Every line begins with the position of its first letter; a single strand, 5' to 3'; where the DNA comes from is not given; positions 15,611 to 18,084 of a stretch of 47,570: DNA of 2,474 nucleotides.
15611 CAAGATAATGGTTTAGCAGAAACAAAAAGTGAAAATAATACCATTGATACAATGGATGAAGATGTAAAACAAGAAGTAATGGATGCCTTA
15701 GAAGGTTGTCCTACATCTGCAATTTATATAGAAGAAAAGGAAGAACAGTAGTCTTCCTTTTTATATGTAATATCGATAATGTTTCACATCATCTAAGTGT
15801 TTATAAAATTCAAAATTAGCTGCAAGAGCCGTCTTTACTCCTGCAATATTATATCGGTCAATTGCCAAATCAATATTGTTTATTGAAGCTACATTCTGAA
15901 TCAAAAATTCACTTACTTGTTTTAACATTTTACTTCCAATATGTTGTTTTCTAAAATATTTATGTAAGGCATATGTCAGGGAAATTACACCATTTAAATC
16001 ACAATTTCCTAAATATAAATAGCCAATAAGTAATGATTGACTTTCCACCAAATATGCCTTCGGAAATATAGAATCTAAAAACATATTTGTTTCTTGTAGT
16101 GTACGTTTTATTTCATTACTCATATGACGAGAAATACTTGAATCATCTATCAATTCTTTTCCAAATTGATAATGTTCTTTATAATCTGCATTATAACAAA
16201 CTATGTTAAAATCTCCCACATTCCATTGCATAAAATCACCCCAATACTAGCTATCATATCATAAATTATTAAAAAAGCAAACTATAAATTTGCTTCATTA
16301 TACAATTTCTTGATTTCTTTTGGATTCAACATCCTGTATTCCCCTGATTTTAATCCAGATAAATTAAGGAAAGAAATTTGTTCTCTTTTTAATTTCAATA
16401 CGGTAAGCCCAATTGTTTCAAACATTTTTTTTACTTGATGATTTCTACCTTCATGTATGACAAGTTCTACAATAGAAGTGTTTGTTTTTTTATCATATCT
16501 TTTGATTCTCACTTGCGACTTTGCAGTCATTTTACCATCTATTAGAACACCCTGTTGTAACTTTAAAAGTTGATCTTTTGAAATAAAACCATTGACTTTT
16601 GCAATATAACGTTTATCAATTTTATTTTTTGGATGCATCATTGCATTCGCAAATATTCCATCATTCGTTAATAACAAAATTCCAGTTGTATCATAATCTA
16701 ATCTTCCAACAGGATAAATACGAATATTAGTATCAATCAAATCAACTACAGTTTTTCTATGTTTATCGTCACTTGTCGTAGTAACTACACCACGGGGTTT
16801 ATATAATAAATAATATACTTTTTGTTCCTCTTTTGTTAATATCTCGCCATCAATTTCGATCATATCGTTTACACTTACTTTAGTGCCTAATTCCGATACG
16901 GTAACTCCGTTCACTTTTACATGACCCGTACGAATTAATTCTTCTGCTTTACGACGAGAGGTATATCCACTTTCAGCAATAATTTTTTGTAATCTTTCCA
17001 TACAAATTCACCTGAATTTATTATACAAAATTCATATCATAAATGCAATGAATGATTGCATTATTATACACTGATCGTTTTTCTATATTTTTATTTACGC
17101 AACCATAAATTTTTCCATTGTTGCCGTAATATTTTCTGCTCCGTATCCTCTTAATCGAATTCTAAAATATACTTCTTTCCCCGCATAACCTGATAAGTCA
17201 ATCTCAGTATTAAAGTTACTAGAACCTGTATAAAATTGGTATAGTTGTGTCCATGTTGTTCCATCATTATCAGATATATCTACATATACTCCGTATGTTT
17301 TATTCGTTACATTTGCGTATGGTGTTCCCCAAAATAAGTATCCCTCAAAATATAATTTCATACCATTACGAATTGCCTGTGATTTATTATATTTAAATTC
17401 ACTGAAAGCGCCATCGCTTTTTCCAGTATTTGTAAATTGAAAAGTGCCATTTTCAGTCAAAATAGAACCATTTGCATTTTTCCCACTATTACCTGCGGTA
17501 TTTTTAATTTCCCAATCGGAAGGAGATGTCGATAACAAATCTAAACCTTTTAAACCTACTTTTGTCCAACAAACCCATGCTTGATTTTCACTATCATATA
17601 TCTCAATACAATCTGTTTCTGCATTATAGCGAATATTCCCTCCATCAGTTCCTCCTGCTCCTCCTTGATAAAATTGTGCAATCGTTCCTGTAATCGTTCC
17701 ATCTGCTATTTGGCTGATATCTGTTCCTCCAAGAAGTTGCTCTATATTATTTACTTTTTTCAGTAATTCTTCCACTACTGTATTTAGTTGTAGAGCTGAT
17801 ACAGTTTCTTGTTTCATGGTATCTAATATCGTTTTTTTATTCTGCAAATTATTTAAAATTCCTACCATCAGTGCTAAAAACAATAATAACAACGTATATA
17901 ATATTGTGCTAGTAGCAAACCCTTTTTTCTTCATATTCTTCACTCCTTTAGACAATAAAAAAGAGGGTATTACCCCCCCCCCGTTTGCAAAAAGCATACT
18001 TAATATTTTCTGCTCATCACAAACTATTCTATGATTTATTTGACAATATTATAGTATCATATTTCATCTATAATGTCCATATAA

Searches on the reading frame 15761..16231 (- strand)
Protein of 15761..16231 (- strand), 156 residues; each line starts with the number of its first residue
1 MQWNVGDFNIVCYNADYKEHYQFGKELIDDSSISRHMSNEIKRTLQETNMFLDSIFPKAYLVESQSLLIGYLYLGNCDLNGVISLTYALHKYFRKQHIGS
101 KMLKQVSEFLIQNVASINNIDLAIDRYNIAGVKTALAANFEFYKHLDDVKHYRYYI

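Call 7: search_protein_families(library=pfam, proteins=[window:15761-16231:-], max_evalue=0.01)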
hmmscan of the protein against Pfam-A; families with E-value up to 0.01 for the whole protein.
window:15761-16231:- (156 aa): 1 family
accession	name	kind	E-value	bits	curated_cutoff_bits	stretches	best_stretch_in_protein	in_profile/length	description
PF13508.13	Acetyltransf_7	-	0.0013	19.6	27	1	60-125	6-63/84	Acetyltransferase (GNAT) domain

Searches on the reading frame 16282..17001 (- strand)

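Call 7: search_protein_families(library=pfam, proteins=[window:16282-17001:-], max_evalue=0.01)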
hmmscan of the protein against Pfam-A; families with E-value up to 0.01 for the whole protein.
window:16282-17001:- (239 aa): 4 families
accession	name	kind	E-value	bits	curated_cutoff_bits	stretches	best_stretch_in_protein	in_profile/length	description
PF00849.27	PseudoU_synth_2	-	3.4e-27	96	26.8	1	63-195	2-151/152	RNA pseudouridylate synthase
PF01479.30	S4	-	3.6e-14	52.6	22.8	1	2-48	1-48/48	S4 domain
PF22421.1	SYY_C-terminal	-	0.00023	21.4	27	1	10-55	28-73/83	Tyrosine--tRNA ligase SYY-like C-terminal domain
PF13275.11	S4_2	-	0.00059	20.1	24.6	1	19-53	26-60/65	S4 domain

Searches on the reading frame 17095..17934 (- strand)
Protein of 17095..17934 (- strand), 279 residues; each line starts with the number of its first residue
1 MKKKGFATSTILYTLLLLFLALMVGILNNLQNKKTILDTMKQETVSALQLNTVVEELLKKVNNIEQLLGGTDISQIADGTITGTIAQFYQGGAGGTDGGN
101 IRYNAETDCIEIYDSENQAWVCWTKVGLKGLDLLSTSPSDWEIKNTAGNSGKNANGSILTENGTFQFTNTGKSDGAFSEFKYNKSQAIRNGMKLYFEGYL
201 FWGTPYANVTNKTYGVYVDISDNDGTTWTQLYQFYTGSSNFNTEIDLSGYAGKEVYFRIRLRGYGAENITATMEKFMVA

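Call 7: search_protein_families(library=pfam, proteins=[window:17095-17934:-], max_evalue=0.01)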
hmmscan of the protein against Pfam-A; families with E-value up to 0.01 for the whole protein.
window:17095-17934:- (279 aa): 0 families

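Call 14: find_encoding_contigs(protein=window:17095-17934:-, flank=10000, max_places=10)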
Protein window:17095-17934:- (279 aa): no gene with exactly this product is on record in the collection.

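Call 28: find_homologous_proteins(query=window:17095-17934:-)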
Query window:17095-17934:- (279 aa): 33 proteins with E <= 0.001 among 1492 candidates.
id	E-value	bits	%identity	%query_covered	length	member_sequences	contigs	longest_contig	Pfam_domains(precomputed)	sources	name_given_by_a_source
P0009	3.2e-180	616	100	100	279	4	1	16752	-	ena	-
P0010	8.3e-46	175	44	99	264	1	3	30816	-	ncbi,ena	-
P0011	3.8e-33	133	72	32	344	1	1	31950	PF12810.14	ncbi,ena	-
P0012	1.4e-21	95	60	30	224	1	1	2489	-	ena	-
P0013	2.0e-21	95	58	32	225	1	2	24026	-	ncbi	-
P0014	1.9e-16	79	71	21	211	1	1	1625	-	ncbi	-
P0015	2.9e-16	78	70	22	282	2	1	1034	-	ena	-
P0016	6.2e-16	77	67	25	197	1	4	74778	-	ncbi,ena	-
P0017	1.8e-15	75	70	22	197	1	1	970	-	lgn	-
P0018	1.8e-15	75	47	34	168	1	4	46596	-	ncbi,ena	-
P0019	3.7e-15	74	66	23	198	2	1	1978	-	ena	-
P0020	4.9e-15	74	69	21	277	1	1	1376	-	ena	-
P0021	6.2e-15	74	67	22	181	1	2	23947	-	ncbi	-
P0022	6.3e-15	74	67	22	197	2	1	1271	-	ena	-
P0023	8.2e-15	73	66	23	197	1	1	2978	-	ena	-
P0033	3.3e-13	68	70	20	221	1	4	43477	-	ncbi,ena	-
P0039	1.5e-10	59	64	21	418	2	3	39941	-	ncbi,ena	-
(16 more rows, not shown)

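Call 41: find_encoding_contigs(protein=P0010, flank=10000, max_places=4)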
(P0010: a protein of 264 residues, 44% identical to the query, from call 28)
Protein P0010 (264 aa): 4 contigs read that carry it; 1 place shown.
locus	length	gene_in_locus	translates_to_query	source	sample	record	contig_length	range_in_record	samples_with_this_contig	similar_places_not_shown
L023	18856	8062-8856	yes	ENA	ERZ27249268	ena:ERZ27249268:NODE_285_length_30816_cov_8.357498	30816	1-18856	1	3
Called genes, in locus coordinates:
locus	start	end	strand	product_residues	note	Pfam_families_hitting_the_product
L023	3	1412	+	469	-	?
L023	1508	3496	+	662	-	PF22745:Nlig-Ia, PF01653:DNA_ligase_aden, PF03120:OB_DNA_ligase, PF14520:HHH_5 (faint), PF12826:HHH_2, PF00533:BRCT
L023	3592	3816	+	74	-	PF26135:YuzI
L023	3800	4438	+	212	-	PF12227:DUF3603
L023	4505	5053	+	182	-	-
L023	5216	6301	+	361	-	PF00768:Peptidase_S11, PF13354:Beta-lactamase2, PF07943:PBP5_C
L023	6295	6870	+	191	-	PF07670:Gate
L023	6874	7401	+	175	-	PF07670:Gate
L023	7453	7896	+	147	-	-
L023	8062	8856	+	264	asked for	-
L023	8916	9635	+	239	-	PF01479:S4, PF00849:PseudoU_synth_2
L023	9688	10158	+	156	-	-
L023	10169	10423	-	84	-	PF00037:Fer4 (faint), PF13459:Fer4_15, PF13370:Fer4_13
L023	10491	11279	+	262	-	-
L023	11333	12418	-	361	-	PF03845:Spore_permease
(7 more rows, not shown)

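Call 42: find_encoding_contigs(protein=P0016, flank=10000, max_places=4)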
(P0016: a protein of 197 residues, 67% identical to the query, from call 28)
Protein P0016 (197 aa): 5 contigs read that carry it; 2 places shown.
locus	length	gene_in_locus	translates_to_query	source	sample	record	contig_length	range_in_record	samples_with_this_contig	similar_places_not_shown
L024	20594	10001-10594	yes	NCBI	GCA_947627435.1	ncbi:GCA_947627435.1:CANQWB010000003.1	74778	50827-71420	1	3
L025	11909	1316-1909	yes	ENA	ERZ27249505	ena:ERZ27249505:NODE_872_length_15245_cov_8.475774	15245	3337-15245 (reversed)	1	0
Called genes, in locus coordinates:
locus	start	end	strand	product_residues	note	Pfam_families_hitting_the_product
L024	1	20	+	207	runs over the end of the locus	-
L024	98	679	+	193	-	PF01926:MMR_HSR1, PF02421:FeoB_N (weak), PF03193:RsgA_GTPase (faint)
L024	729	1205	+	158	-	-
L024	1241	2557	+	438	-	PF00009:GTP_EFTU, PF00071:Ras (weak), PF01926:MMR_HSR1, PF02421:FeoB_N, PF00009:GTP_EFTU, PF01926:MMR_HSR1, PF02421:FeoB_N, PF14714:KH_dom-like, +7 more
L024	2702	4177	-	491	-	PF09547:SpoIVA_ATPase, PF20438:SpoIVA_middle, PF20439:SpoIVA_C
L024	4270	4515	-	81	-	PF14069:SpoVIF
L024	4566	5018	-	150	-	PF00571:CBS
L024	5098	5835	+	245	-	PF09560:Spore_YunB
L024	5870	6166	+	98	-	PF06265:YutD-like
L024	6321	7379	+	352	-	PF03462:PCRF, PF00472:RF-1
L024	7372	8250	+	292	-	PF02588:YitT_membrane, PF10035:DUF2179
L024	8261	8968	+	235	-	PF02463:SMC_N (faint), PF00005:ABC_tran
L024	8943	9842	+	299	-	PF18075:FtsX_ECD, PF02687:FtsX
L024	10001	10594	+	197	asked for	-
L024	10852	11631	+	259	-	PF05582:Peptidase_U57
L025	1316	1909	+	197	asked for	-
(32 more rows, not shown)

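Call 43: find_encoding_contigs(protein=P0033, flank=10000, max_places=4)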
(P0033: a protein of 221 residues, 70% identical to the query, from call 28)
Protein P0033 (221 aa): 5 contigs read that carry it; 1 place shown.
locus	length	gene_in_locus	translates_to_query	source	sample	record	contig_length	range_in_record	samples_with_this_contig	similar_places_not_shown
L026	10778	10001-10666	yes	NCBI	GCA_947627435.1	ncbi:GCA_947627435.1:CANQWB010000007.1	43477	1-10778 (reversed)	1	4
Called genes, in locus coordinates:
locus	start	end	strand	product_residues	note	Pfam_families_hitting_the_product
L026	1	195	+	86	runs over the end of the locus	PF00366:Ribosomal_S17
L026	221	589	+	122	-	PF00238:Ribosomal_L14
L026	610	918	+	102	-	PF00467:KOW, PF17136:ribosomal_L24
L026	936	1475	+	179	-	PF00281:Ribosomal_L5, PF00673:Ribosomal_L5_C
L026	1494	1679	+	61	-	PF00253:Ribosomal_S14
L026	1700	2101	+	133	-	PF00410:Ribosomal_S8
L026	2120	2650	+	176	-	PF00347:Ribosomal_L6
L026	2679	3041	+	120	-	PF00861:Ribosomal_L18p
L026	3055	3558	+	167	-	PF00333:Ribosomal_S5, PF03719:Ribosomal_S5_C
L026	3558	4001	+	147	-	PF00828:Ribosomal_L27A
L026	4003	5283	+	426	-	PF00344:SecY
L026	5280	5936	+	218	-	PF00406:ADK, PF13207:AAA_17, PF13671:AAA_33 (faint), PF05191:ADK_lid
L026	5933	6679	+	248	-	PF00557:Peptidase_M24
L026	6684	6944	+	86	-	PF01176:eIF-1a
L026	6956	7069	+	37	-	PF00444:Ribosomal_L36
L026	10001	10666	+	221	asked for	-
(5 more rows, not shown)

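Call 44: find_encoding_contigs(protein=P0039, flank=10000, max_places=4)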
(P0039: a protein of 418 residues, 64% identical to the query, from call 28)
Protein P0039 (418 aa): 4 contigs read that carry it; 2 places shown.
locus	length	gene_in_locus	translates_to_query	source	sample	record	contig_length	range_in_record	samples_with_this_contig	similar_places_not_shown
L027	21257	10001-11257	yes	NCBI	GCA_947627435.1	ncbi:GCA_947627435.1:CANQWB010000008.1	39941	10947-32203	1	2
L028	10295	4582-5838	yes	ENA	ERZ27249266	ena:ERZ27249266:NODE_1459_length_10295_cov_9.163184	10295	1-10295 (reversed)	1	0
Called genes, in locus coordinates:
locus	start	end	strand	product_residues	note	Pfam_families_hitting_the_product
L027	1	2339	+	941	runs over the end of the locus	PF00133:tRNA-synt_1, PF09334:tRNA-synt_1g, PF13603:tRNA-synt_1_2, PF00293:NUDIX, PF00133:tRNA-synt_1, PF08264:Anticodon_1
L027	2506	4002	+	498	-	PF07963:N_methyl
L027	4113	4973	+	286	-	PF12784:PDDEXK_2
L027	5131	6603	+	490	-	PF07963:N_methyl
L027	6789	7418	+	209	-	PF02390:Methyltransf_4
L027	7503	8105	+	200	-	-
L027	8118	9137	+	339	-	-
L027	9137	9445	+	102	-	-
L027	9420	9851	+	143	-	PF12732:YtxH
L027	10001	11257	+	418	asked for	-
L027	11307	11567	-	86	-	PF04232:SpoVS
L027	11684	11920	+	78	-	-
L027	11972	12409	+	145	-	PF01592:NifU_N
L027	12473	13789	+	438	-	PF19295:SufBD_N, PF01458:SUFBD_core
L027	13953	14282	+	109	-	PF00436:SSB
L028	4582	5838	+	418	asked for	-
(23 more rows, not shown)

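Call 59: search_protein_families(library=ncbifam, proteins=[window:17095-17934:-], max_evalue=0.01)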
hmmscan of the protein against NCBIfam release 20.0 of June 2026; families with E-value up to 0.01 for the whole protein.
window:17095-17934:- (279 aa): 0 families
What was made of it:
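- On Type IV prepilin (downstream genes): Gene A has no Pfam or NCBIfam hit (calls 7, 59).
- Checked: Protein A has KKGF plus a hydrophobic helix but lacks Glu5 and has no family hit (calls 7, 59), so 'pilin-like' for A is inferred from sequence alone.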

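Call 70: find_encoding_contigs(protein=P0009, flank=3000, max_places=10)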
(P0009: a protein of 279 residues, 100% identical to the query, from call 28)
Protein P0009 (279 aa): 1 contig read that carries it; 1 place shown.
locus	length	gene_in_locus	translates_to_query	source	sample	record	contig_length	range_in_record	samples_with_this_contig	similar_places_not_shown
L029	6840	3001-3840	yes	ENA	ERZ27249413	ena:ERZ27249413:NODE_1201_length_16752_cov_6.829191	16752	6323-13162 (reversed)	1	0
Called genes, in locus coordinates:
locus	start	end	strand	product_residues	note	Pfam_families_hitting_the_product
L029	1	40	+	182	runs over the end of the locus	-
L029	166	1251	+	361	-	PF00768:Peptidase_S11, PF07943:PBP5_C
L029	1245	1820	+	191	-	PF07670:Gate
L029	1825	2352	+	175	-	PF07670:Gate (weak)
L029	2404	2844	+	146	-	-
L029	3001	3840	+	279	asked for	-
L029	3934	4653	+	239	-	PF01479:S4, PF00849:PseudoU_synth_2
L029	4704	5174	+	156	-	-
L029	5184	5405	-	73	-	PF13459:Fer4_15, PF13370:Fer4_13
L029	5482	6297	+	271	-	-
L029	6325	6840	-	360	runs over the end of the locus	PF03845:Spore_permease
